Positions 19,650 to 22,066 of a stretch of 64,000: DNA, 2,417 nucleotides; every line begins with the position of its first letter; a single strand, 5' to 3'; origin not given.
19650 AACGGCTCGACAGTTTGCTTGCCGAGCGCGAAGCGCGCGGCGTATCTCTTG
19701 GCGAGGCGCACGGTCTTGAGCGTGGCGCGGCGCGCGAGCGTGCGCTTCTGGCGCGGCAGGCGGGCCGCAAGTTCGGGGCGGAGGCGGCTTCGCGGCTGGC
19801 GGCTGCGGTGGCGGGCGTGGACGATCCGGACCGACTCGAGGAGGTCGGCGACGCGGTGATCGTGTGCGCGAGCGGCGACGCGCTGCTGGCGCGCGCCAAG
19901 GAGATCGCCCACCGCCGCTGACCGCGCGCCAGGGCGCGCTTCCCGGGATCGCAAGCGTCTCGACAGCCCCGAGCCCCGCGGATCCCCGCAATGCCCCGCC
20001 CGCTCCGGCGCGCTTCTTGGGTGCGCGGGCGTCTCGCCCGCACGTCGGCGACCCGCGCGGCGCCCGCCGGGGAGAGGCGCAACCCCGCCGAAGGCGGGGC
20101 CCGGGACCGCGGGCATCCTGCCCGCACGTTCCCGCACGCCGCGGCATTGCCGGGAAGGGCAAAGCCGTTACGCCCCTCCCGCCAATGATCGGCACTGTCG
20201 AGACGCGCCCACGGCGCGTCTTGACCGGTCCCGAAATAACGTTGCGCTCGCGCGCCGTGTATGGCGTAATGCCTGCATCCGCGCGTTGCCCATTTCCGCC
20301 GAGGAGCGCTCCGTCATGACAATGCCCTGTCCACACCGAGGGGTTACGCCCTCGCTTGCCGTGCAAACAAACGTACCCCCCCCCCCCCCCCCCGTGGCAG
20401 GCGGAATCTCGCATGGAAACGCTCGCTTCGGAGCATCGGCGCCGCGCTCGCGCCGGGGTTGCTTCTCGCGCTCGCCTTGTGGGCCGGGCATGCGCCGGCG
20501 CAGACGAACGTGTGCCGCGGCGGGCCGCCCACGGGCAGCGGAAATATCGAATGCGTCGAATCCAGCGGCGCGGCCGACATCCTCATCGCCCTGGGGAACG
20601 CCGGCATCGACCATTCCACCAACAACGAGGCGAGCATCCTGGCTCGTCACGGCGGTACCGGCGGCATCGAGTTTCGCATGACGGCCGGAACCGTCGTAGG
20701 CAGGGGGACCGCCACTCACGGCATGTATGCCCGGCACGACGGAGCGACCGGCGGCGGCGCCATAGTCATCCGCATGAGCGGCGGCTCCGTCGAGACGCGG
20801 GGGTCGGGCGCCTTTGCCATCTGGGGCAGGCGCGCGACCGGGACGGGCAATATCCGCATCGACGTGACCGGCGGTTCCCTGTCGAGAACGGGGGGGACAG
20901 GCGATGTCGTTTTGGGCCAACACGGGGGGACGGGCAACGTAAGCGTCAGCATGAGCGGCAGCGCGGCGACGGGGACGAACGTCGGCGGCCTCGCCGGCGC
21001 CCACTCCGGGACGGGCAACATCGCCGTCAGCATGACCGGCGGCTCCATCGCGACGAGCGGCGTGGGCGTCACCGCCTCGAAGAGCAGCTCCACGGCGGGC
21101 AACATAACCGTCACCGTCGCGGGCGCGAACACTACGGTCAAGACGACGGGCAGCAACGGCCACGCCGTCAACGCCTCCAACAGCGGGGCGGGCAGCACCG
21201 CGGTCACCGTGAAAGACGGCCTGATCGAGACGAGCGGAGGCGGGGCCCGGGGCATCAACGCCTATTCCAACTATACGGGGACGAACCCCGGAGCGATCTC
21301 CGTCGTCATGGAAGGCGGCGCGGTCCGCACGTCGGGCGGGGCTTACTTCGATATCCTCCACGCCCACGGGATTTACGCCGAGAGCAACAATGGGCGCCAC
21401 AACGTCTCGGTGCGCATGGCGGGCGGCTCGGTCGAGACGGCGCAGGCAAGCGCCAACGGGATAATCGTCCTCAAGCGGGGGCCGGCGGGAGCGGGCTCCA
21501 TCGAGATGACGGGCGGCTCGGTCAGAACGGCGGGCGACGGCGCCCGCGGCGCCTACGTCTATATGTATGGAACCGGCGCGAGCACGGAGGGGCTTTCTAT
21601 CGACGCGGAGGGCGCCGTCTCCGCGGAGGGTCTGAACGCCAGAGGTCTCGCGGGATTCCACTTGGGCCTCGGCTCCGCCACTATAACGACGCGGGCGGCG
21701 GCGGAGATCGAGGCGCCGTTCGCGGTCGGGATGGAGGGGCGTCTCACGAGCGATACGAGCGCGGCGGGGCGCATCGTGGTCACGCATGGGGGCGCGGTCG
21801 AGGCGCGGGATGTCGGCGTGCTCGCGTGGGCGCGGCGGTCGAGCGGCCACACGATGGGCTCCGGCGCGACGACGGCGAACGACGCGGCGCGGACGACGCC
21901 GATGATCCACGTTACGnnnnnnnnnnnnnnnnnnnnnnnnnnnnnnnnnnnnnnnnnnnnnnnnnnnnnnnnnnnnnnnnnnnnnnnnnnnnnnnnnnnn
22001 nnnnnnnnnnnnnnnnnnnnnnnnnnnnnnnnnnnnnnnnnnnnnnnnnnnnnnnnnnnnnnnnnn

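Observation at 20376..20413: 18-nt poly-C tract at the 5-prime end of the giant autotransporter gene; the signal-peptide frame has no in-frame start as sequenced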

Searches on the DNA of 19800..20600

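Call 64: search_rna_families(source=window, start=19800, end=20600, threshold=evalue, max_evalue=1)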
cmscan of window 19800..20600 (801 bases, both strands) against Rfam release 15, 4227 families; matches with E-value up to 1: 4.
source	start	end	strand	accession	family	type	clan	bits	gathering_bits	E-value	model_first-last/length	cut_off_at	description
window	20139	20192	-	RF03660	mir-4018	Gene; miRNA;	-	21.2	66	0.13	1-54/54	no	mir-4018 microRNA precursor family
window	20141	20192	+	RF03660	mir-4018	Gene; miRNA;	-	20.4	66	0.21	1-54/54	no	mir-4018 microRNA precursor family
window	20148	20226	+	RF02564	naRNA4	Gene; sRNA;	-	20.1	59.5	0.44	1-77/77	no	Nucleoid-associated noncoding RNA 4 (CssrE)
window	20147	20225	+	RF01683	P6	Gene; sRNA;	-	14.2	50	0.22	1-510/510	no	Pseudomonas sRNA P6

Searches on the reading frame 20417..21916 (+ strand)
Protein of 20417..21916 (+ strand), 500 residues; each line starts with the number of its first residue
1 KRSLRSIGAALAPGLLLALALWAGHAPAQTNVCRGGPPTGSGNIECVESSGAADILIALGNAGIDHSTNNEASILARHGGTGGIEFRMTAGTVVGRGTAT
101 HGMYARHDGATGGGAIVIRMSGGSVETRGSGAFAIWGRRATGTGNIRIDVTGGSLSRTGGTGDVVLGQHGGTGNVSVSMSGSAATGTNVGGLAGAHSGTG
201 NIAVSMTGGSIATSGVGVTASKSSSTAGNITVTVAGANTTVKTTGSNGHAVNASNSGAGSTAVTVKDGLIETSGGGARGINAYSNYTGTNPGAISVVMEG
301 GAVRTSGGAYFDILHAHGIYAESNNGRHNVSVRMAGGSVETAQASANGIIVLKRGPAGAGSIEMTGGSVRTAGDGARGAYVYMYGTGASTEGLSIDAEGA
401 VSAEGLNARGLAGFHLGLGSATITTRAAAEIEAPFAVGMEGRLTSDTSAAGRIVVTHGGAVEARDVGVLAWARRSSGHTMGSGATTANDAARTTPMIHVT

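Call 10: find_homologous_proteins(query=window:20417-21916:+)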
Query window:20417-21916:+ (500 aa): 16 proteins with E <= 0.001 among 8000 candidates.
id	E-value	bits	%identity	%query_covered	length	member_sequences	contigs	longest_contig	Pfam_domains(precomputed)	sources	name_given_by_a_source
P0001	1.9e-221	754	76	95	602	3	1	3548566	-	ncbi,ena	-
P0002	9.2e-212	722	74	94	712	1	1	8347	-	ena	-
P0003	7.6e-162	558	63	96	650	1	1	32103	-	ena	-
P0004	2.0e-94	335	62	63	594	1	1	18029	-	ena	-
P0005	7.7e-54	201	53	49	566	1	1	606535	-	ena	-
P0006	1.1e-52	198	34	94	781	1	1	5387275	-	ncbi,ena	-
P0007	6.6e-47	179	37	96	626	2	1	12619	-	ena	-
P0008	6.1e-46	175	36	78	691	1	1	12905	-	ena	-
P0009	4.7e-36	143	46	47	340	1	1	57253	-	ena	-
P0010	2.3e-27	114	32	83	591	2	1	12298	-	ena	-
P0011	3.9e-27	113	33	84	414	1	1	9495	-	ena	-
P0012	5.0e-27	113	34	63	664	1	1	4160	-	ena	-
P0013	2.5e-20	91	31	74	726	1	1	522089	-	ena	-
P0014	3.7e-10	57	30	49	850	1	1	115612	PF03797.26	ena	-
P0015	5.8e-6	44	27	56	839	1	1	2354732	-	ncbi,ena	-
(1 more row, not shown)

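Call 13: find_encoding_contigs(protein=P0001, flank=10000, max_places=3)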
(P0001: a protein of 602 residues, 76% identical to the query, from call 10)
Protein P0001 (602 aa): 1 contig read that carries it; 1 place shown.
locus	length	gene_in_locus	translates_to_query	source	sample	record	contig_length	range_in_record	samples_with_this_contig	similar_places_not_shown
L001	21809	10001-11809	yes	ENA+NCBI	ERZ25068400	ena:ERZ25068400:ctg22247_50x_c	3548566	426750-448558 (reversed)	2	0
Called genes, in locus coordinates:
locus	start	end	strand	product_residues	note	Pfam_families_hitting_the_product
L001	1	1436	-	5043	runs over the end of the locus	PF20579:LapA (faint), PF03160:Calx-beta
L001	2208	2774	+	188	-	-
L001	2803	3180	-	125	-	PF08937:ThsB_TIR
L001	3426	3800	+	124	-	-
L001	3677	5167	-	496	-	-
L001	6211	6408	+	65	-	-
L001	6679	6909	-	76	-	-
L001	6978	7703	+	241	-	-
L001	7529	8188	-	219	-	PF02586:SRAP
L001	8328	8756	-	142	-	PF01850:PIN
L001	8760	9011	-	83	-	-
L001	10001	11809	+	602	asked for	-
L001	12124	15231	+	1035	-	PF04519:Bactofilin (faint), PF03797:Autotransporter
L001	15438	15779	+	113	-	-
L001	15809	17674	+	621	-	-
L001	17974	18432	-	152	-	PF12728:HTH_17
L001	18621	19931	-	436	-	PF13203:DUF2201_N, PF09967:DUF2201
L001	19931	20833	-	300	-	-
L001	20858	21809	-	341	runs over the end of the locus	-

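Call 14: find_encoding_contigs(protein=P0002, flank=10000, max_places=3)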
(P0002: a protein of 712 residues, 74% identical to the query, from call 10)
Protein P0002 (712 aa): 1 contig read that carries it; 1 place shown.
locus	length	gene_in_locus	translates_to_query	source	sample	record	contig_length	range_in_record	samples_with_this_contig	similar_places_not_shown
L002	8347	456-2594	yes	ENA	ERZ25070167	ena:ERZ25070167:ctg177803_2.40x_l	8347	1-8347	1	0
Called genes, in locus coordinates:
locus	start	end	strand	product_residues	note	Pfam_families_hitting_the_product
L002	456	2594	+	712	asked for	-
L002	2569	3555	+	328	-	-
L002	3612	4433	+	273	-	-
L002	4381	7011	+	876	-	PF04519:Bactofilin (faint), PF03797:Autotransporter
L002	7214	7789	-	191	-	PF01432:Peptidase_M3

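Call 17: find_encoding_contigs(protein=P0006, flank=10000, max_places=3)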
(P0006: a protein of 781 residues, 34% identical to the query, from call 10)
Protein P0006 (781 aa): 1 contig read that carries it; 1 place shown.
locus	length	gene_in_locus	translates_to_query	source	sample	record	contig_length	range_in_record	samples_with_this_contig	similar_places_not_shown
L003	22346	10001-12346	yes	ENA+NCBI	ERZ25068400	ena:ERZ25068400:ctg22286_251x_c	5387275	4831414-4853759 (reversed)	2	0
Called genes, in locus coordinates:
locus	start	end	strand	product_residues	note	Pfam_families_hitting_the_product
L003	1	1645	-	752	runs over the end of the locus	PF00580:UvrD-helicase, PF13245:AAA_19, PF13604:AAA_30 (faint), PF13361:UvrD_C, PF13538:UvrD_C_2 (weak), PF21196:PcrA_UvrD_tudor (weak)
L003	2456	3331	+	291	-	PF00005:ABC_tran, PF13304:AAA_21 (faint), PF12399:BCA_ABC_TP_C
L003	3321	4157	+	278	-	PF00005:ABC_tran, PF02463:SMC_N (faint), PF13304:AAA_21 (faint)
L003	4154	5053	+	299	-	PF02653:BPD_transp_2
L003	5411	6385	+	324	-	PF02653:BPD_transp_2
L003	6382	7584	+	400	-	PF13458:Peripla_BP_6, PF13433:Peripla_BP_5 (faint), PF01094:ANF_receptor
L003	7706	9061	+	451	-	PF00079:Serpin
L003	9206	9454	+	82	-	-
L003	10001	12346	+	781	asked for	-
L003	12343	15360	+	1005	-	PF03403:PAF-AH_p_II (faint), PF03797:Autotransporter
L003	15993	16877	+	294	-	PF04851:ResIII, PF00270:DEAD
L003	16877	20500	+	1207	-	PF00271:Helicase_C, PF19306:WHD_Lhr, PF08494:DEAD_assoc, PF06224:AlkZ-like (weak), PF23235:WHD_3rd_Lhr, PF23234:WHD_4th_Lhr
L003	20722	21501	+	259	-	PF00378:ECH_1, PF16113:ECH_2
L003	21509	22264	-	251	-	PF00994:MoCF_biosynth, PF24102:FLAD1_M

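Call 18: find_encoding_contigs(protein=P0007, flank=10000, max_places=3)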
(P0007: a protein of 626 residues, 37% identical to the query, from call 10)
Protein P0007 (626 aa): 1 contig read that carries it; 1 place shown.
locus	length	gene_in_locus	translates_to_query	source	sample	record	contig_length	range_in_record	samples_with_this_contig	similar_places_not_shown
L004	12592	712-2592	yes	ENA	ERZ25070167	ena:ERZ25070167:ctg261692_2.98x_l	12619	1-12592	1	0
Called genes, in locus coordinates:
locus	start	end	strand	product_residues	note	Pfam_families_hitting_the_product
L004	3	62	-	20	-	?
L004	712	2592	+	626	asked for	-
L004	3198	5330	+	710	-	PF03797:Autotransporter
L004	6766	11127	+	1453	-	-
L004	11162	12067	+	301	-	-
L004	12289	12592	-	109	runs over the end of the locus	?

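Call 19: find_encoding_contigs(protein=P0003, flank=10000, max_places=3)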
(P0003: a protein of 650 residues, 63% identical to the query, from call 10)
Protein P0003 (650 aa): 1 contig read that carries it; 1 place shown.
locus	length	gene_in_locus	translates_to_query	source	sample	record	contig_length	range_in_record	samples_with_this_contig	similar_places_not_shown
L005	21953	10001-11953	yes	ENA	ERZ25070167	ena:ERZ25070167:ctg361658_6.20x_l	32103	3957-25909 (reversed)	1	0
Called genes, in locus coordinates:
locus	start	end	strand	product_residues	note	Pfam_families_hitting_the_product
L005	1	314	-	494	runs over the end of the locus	PF12146:Hydrolase_4 (weak), PF00561:Abhydrolase_1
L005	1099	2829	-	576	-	PF01609:DDE_Tnp_1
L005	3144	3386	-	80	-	PF05016:ParE_toxin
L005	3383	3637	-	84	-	-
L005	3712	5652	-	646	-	PF16177:ACAS_N, PF00501:AMP-binding, PF13193:AMP-binding_C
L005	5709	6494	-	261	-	PF08242:Methyltransf_12 (weak), PF13649:Methyltransf_25 (faint)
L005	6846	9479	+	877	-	PF01624:MutS_I, PF05188:MutS_II, PF05192:MutS_III, PF05190:MutS_IV, PF00488:MutS_V, PF27441:MutS_C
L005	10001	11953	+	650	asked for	-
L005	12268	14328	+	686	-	PF03797:Autotransporter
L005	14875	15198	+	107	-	PF12797:Fer4_2 (faint), PF12837:Fer4_6 (faint), PF13237:Fer4_10 (faint), PF14697:Fer4_21 (faint), PF12838:Fer4_7 (weak), PF13187:Fer4_9 (faint), PF00037:Fer4 (weak), PF11953:DUF3470, +1 more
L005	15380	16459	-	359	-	PF00293:NUDIX, PF14815:NUDIX_4, PF02581:TMP-TENI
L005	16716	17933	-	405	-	PF01960:ArgJ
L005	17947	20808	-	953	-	PF07517:SecA_DEAD, PF00270:DEAD (weak), PF01043:SecA_PP_bind, PF21090:P-loop_SecA, PF07516:SecA_SW, PF02810:SEC-C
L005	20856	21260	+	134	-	PF05258:DciA (weak)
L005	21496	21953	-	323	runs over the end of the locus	PF03331:LpxC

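Call 27: find_related_loci(query=A2, collection=genome_contigs, flank=6000)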
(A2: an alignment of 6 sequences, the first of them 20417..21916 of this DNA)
Query A2 (500 aa) in genome_contigs; peptide patterns used: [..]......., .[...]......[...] (x = any residue, [..] = any of these).
441 stretches matched a pattern; 21 encode a relative of the query (tblastn E <= 1e-3); 16 distinct loci.
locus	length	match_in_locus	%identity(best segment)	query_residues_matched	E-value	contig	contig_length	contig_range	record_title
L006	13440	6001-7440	76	27-500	0e+0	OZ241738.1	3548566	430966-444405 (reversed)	MAG: Alphaproteobacteria bacterium isolate d8927372-aabd-44cb-9c9e-7bd42c52962c genome assembly, chromosome: 1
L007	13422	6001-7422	69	31-500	0e+0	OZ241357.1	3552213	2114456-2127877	MAG: Alphaproteobacteria bacterium isolate 88d555cd-2633-4b86-a1be-1e9adaae3909 genome assembly, chromosome: 1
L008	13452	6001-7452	72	21-500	0e+0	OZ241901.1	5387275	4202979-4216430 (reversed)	MAG: Gammaproteobacteria bacterium isolate 65898e9d-28f9-48af-9959-824c109e8cbf genome assembly, chromosome: 1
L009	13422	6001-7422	71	31-499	0e+0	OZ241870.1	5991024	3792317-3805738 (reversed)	MAG: Gammaproteobacteria bacterium isolate ca35ea08-545d-4259-bb59-35f508f037d2 genome assembly, chromosome: 1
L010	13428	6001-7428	67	31-500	4e-174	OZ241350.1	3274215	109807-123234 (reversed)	MAG: Alphaproteobacteria bacterium isolate 81bb0e76-f755-4ee3-a3aa-f420175a6091 genome assembly, chromosome: 1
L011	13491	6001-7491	63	21-500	2e-152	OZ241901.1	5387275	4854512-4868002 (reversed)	MAG: Gammaproteobacteria bacterium isolate 65898e9d-28f9-48af-9959-824c109e8cbf genome assembly, chromosome: 1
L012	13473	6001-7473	63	31-500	3e-148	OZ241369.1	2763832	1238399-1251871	MAG: Alphaproteobacteria bacterium isolate a6466d14-aa2a-4488-8e79-5038ab0a8c4b genome assembly, chromosome: 1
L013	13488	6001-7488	63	22-500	2e-161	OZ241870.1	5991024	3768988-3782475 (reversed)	MAG: Gammaproteobacteria bacterium isolate ca35ea08-545d-4259-bb59-35f508f037d2 genome assembly, chromosome: 1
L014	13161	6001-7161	38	3-500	6e-62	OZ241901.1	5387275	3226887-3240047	MAG: Gammaproteobacteria bacterium isolate 65898e9d-28f9-48af-9959-824c109e8cbf genome assembly, chromosome: 1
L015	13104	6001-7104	39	22-500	1e-61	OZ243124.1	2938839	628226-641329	MAG: Nitrospirales bacterium isolate 0e0ef677-6dc8-49ba-883f-7fd47c8f42f7 genome assembly, chromosome: 1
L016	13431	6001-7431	38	16-499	2e-58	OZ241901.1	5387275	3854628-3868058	MAG: Gammaproteobacteria bacterium isolate 65898e9d-28f9-48af-9959-824c109e8cbf genome assembly, chromosome: 1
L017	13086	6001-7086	38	29-500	3e-57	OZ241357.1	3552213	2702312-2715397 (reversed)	MAG: Alphaproteobacteria bacterium isolate 88d555cd-2633-4b86-a1be-1e9adaae3909 genome assembly, chromosome: 1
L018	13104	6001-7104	37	21-499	9e-51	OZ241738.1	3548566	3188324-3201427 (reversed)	MAG: Alphaproteobacteria bacterium isolate d8927372-aabd-44cb-9c9e-7bd42c52962c genome assembly, chromosome: 1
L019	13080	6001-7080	38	31-500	3e-48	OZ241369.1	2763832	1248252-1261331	MAG: Alphaproteobacteria bacterium isolate a6466d14-aa2a-4488-8e79-5038ab0a8c4b genome assembly, chromosome: 1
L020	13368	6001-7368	36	111-500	6e-47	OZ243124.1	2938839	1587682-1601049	MAG: Nitrospirales bacterium isolate 0e0ef677-6dc8-49ba-883f-7fd47c8f42f7 genome assembly, chromosome: 1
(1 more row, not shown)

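Call 37: find_related_loci(query=A2, collection=metagenome_contigs, flank=3000)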
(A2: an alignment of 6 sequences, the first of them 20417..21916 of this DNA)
Query A2 (500 aa) in metagenome_contigs; peptide patterns used: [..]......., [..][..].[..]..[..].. (x = any residue, [..] = any of these).
174 stretches matched a pattern, but none encodes a relative of the query by tblastn (E <= 1e-3).

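Call 58: find_encoding_contigs(protein=P0005, flank=3000, max_places=2)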
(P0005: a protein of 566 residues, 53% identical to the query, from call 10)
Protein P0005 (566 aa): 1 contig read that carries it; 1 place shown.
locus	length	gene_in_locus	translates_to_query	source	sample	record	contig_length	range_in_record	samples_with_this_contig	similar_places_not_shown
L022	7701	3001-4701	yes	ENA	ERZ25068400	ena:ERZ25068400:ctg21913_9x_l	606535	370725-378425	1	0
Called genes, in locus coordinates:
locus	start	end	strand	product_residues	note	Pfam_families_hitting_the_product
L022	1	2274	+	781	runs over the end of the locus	PF17764:PriA_3primeBD, PF00270:DEAD, PF04851:ResIII, PF18319:Zn_ribbon_PriA, PF00271:Helicase_C (weak), PF18074:PriA_C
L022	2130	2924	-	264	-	-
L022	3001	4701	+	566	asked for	-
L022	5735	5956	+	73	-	PF04255:DUF433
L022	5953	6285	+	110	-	PF18480:DUF5615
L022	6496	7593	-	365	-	-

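Call 59: find_encoding_contigs(protein=P0009, flank=3000, max_places=2)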
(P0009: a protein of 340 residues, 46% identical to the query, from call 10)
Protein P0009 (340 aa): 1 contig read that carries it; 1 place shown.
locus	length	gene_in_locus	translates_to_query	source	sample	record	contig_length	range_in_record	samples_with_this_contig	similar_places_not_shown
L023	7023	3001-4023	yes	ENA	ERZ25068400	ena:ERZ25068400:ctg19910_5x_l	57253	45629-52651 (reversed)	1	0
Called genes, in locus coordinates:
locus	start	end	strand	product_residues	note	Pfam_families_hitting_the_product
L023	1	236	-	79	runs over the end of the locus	PF09360:zf-CDGSH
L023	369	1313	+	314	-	PF02401:LYTB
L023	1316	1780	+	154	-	PF00075:RNase_H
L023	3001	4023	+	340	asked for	-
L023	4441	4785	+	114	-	-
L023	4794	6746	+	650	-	PF03797:Autotransporter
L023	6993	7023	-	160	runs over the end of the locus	PF00578:AhpC-TSA, PF08534:Redoxin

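Call 60: find_encoding_contigs(protein=P0010, flank=3000, max_places=2)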
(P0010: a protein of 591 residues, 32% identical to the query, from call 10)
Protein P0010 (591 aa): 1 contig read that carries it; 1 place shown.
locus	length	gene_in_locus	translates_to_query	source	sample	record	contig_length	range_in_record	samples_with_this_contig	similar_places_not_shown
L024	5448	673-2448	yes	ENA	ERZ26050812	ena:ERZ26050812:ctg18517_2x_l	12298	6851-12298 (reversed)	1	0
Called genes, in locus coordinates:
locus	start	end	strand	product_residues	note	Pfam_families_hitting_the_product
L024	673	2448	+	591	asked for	-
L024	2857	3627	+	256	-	-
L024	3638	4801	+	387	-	-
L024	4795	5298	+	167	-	PF03797:Autotransporter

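Call 61: find_encoding_contigs(protein=P0013, flank=3000, max_places=2)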
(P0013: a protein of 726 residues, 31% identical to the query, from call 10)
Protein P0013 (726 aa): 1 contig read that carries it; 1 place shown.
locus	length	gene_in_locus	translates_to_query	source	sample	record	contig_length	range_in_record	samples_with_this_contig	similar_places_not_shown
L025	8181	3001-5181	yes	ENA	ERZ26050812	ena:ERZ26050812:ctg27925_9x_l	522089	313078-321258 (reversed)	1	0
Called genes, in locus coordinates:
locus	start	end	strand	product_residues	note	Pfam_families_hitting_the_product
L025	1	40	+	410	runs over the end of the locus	PF07690:MFS_1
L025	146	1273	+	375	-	-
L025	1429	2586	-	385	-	PF01053:Cys_Met_Meta_PP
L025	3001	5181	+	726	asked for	-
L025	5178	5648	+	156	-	PF03797:Autotransporter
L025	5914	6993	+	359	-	-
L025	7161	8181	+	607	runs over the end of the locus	PF13522:GATase_6, PF13537:GATase_7, PF01380:SIS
